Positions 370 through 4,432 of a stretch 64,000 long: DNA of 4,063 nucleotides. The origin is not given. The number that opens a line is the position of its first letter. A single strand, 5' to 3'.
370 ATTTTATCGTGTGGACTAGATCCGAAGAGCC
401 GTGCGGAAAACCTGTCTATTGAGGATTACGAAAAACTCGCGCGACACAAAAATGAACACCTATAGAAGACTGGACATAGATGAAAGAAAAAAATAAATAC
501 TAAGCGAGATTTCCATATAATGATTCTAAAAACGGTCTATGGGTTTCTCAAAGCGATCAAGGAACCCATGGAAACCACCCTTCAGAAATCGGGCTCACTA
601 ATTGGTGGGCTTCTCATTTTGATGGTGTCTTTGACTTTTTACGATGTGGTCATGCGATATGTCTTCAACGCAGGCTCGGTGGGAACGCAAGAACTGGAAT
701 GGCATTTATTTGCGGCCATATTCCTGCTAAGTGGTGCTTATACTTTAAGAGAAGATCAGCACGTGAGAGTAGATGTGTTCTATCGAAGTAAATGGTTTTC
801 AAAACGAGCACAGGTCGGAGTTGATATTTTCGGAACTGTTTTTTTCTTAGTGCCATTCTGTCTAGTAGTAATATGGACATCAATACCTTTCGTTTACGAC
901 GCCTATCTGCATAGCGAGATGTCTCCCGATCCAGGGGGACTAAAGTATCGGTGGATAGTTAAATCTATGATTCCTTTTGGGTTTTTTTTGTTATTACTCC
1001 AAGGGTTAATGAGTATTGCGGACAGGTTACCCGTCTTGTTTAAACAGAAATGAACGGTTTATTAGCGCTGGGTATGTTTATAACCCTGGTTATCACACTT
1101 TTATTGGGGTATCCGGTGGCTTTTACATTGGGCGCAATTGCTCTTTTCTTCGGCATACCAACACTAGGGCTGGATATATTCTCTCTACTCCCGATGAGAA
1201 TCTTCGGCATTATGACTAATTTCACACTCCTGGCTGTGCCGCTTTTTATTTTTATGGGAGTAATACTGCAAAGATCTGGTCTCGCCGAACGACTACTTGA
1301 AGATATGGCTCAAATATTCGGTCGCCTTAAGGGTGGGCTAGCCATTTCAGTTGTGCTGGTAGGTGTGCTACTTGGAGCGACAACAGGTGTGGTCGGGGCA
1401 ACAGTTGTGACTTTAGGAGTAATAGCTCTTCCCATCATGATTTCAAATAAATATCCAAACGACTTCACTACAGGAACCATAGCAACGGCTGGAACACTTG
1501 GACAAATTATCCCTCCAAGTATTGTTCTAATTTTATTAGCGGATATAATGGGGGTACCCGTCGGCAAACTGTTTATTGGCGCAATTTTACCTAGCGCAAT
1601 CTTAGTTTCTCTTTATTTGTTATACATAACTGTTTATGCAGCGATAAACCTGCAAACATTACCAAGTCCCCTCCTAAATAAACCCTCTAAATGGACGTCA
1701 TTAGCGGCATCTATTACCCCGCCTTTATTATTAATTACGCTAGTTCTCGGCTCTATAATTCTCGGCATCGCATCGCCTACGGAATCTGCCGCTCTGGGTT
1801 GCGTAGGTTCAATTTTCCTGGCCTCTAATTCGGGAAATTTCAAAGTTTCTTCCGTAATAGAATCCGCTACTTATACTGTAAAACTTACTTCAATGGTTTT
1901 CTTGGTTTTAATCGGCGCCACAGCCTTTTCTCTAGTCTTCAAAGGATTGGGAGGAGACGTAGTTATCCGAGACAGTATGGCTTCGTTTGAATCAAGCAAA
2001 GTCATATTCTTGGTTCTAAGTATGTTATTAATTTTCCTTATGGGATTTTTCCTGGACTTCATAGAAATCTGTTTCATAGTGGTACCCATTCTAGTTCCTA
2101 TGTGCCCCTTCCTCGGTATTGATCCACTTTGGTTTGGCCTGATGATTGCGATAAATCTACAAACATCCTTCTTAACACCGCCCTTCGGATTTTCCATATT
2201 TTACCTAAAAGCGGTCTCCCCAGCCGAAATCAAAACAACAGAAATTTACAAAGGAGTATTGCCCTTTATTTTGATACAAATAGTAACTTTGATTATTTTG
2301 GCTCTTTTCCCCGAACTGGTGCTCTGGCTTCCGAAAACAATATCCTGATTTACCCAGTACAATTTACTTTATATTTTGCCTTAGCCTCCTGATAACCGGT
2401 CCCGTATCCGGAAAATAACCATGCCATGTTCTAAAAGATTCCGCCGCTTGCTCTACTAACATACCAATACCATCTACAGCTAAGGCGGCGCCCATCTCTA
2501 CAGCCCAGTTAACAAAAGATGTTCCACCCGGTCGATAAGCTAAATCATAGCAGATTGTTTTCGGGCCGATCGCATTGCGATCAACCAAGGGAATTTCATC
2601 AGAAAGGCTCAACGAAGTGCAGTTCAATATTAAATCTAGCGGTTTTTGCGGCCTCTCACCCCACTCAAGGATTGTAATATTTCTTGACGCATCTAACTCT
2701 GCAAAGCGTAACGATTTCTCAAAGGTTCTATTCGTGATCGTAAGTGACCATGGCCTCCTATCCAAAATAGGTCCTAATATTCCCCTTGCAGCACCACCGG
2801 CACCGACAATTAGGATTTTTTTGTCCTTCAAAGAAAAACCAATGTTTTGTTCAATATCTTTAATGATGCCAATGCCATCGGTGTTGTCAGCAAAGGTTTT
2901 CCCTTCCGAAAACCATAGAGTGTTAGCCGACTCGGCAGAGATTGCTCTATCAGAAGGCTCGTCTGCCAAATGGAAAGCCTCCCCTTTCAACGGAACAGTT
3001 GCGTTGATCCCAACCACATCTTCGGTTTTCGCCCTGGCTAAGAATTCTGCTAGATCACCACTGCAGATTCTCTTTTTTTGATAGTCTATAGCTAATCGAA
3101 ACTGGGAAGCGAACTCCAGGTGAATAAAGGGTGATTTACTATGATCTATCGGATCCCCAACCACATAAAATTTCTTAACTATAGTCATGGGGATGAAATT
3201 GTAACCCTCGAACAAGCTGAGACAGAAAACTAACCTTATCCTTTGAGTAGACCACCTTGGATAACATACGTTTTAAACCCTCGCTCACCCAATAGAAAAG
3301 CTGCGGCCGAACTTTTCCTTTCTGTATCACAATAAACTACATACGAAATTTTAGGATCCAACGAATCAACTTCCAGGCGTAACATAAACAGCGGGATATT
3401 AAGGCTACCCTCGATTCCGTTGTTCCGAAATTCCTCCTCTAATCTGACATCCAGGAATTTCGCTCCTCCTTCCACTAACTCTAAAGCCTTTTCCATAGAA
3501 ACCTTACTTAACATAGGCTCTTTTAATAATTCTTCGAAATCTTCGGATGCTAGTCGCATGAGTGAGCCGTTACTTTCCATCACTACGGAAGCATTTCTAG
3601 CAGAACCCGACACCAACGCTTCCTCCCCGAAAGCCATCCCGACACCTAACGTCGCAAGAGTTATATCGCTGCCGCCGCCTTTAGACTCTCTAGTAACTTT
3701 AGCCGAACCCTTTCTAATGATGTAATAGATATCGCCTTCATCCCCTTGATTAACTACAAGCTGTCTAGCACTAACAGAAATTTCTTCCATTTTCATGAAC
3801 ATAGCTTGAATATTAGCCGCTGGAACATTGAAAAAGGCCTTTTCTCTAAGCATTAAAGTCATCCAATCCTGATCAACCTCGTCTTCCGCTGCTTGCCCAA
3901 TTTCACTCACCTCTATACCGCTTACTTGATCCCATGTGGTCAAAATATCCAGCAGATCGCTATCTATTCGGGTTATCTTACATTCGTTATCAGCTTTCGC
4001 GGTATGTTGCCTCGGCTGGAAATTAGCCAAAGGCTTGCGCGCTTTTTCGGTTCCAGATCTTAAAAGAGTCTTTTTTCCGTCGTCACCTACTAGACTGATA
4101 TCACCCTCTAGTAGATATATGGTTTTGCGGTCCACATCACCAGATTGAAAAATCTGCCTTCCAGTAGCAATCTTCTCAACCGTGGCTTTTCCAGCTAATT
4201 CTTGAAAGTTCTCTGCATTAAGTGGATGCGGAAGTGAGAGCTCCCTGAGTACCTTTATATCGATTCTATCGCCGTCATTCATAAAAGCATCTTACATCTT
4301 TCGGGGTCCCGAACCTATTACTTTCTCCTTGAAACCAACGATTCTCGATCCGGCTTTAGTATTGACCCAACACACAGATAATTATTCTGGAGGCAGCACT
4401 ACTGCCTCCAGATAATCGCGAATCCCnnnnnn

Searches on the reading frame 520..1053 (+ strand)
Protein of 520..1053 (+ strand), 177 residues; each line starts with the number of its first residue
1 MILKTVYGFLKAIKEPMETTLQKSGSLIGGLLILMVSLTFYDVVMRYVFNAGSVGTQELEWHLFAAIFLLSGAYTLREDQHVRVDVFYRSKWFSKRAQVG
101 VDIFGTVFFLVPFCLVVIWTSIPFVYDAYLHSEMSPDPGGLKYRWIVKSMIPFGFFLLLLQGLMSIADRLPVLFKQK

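Call 69: search_protein_families(library=pfam, proteins=[window:520-1053:+], max_evalue=0.00001)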
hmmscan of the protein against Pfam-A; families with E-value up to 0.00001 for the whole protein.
window:520-1053:+ (177 aa): 1 family
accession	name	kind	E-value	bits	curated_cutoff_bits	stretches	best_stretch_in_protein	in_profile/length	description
PF04290.18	DctQ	-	1.9e-24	86.5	28.3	1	35-169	1-129/132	Tripartite ATP-independent periplasmic transporters, DctQ component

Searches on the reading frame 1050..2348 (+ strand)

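Call 69: search_protein_families(library=pfam, proteins=[window:1050-2348:+], max_evalue=0.00001)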
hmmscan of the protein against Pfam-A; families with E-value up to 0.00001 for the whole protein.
window:1050-2348:+ (432 aa): 1 family
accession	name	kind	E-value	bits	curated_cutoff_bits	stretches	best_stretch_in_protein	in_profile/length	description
PF06808.19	DctM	-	2.6e-86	290.5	23.8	1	10-423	1-413/413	Tripartite ATP-independent periplasmic transporter, DctM component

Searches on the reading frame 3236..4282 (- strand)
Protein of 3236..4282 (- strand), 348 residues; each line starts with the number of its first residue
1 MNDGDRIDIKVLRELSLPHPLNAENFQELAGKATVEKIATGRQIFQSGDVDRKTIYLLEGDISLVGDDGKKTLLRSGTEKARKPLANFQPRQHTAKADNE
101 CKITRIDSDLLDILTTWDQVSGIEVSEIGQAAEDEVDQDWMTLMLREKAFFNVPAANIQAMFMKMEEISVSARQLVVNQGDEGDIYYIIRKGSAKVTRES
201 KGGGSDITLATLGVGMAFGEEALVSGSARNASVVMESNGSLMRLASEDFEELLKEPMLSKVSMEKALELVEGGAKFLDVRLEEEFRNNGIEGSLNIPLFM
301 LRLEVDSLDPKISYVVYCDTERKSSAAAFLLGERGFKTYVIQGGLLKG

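Call 69: search_protein_families(library=pfam, proteins=[window:3236-4282:-], max_evalue=0.00001)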
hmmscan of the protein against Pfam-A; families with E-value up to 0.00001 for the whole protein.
window:3236-4282:- (348 aa): 2 families
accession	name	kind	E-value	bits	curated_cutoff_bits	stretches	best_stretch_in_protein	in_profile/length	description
PF00027.35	cNMP_binding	-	2.3e-22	79.2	27.5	1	169-254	3-87/89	Cyclic nucleotide-binding domain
PF00581.25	Rhodanese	-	2e-10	41.4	22.2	1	264-345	3-96/102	Rhodanese-like domain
